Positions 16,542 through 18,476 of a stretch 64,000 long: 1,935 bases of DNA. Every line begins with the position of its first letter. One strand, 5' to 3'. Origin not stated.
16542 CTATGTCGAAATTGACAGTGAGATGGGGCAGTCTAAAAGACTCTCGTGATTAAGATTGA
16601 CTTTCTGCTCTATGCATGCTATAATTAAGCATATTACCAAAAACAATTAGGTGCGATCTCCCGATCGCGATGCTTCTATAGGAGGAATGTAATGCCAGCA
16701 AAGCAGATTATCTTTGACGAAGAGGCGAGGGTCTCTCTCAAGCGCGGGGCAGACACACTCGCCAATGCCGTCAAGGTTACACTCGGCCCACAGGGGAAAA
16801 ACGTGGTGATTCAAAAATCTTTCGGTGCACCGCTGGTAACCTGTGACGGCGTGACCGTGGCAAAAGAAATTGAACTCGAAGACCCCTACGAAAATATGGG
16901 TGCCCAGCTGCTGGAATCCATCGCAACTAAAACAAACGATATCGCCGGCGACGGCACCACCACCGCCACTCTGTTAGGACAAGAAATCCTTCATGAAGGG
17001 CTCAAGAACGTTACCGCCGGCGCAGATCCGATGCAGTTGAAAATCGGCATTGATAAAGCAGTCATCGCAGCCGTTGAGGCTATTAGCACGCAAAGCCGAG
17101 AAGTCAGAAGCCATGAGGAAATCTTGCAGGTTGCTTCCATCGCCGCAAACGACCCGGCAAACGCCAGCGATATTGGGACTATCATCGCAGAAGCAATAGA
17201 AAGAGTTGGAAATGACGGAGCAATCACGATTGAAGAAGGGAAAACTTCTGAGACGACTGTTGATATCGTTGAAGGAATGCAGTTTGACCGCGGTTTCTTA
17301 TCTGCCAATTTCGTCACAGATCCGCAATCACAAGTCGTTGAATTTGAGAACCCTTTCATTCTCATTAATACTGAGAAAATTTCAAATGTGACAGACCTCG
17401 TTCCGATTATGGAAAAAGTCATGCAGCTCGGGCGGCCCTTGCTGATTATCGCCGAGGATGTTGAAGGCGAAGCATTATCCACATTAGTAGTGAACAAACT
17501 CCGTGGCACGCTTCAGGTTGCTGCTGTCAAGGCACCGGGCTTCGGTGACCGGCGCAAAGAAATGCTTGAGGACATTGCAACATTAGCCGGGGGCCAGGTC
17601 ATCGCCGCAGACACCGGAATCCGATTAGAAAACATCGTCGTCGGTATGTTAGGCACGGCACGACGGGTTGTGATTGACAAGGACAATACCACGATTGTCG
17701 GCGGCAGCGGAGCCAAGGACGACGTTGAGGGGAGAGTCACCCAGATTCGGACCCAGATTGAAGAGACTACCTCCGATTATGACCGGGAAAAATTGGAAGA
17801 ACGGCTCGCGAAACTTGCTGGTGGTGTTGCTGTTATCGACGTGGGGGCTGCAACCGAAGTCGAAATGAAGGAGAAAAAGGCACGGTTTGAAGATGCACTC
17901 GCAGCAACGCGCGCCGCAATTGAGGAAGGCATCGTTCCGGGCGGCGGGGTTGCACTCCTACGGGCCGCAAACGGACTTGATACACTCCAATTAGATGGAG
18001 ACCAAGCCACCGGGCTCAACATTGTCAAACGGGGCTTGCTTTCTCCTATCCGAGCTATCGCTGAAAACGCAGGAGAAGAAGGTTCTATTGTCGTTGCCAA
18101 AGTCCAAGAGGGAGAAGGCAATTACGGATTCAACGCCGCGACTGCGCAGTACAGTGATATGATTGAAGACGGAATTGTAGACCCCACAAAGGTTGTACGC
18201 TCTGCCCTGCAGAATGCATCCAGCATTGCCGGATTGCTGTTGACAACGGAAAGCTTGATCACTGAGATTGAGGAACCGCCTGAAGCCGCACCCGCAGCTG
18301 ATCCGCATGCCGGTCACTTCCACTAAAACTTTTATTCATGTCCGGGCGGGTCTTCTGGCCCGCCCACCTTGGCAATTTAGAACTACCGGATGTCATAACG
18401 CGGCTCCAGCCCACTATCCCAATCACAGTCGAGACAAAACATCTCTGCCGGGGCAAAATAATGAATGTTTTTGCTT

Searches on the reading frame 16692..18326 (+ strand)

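Call 6: search_protein_families(library=pfam, proteins=[window:16692-18326:+])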
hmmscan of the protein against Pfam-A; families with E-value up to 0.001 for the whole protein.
window:16692-18326:+ (544 aa): 1 family
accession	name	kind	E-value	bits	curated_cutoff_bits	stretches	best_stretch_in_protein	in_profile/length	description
PF00118.29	Cpn60_TCP1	-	3.3e-73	247.5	34.3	1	23-525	1-488/490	TCP-1/cpn60 chaperonin family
